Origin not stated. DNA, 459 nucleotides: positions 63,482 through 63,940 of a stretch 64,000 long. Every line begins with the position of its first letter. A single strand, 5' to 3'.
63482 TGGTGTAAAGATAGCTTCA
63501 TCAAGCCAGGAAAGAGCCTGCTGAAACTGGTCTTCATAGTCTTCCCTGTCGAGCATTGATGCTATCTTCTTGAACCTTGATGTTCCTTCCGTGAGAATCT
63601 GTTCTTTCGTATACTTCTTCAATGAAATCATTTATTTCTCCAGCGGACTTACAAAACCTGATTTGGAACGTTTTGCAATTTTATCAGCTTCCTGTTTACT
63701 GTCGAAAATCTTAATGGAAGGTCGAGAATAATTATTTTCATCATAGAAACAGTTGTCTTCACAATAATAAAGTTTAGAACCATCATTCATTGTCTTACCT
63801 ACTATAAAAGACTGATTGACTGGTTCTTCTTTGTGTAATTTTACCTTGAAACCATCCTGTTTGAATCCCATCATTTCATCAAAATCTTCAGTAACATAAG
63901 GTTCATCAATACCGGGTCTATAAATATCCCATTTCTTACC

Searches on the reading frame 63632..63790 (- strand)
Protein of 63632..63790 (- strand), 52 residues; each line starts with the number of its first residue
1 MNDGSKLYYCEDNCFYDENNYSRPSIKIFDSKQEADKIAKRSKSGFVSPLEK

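Call 59: search_protein_families(library=pfam, alignment_id=A1, max_evalue=0.001)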
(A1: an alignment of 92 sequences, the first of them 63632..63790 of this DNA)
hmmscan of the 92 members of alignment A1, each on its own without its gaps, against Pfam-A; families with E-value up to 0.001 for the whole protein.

A. member 1, window:63632-63790:- (52 aa): 0 families

B. families by the number of members that match (of 92 scanned): 37 families (the first 25 are shown)
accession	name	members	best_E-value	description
PF07460.16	NUMOD3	2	5.2e-22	NUMOD3 motif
PF19835.5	SegE_GIY-YIG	2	1.1e-08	Putative endonuclease segE, GIY-YIG domain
PF04851.21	ResIII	2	9.3e-07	Type III restriction enzyme, res subunit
PF00176.29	SNF2-rel_dom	1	5.4e-32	SNF2-related domain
PF01145.31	Band_7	1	1.8e-23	SPFH domain / Band 7 family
PF07230.16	Portal_T4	1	6.2e-19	Bacteriophage T4-like portal protein (Gp20)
PF00154.27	RecA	1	9.5e-17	recA bacterial DNA recombination protein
PF13177.12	DNA_pol3_delta2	1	8.3e-16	DNA polymerase III, delta subunit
PF00271.37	Helicase_C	1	3.2e-13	Helicase conserved C-terminal domain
PF00004.35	AAA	1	1.4e-12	ATPase family associated with various cellular activities (AAA)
PF13476.12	AAA_23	1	9e-12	AAA domain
PF13175.12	AAA_15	1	1.2e-10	AAA ATPase domain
PF05257.22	CHAP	1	3.9e-08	CHAP domain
PF02463.25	SMC_N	1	1.9e-07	RecF/RecN/SMC N terminal domain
PF00149.33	Metallophos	1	2.3e-07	Calcineurin-like phosphoesterase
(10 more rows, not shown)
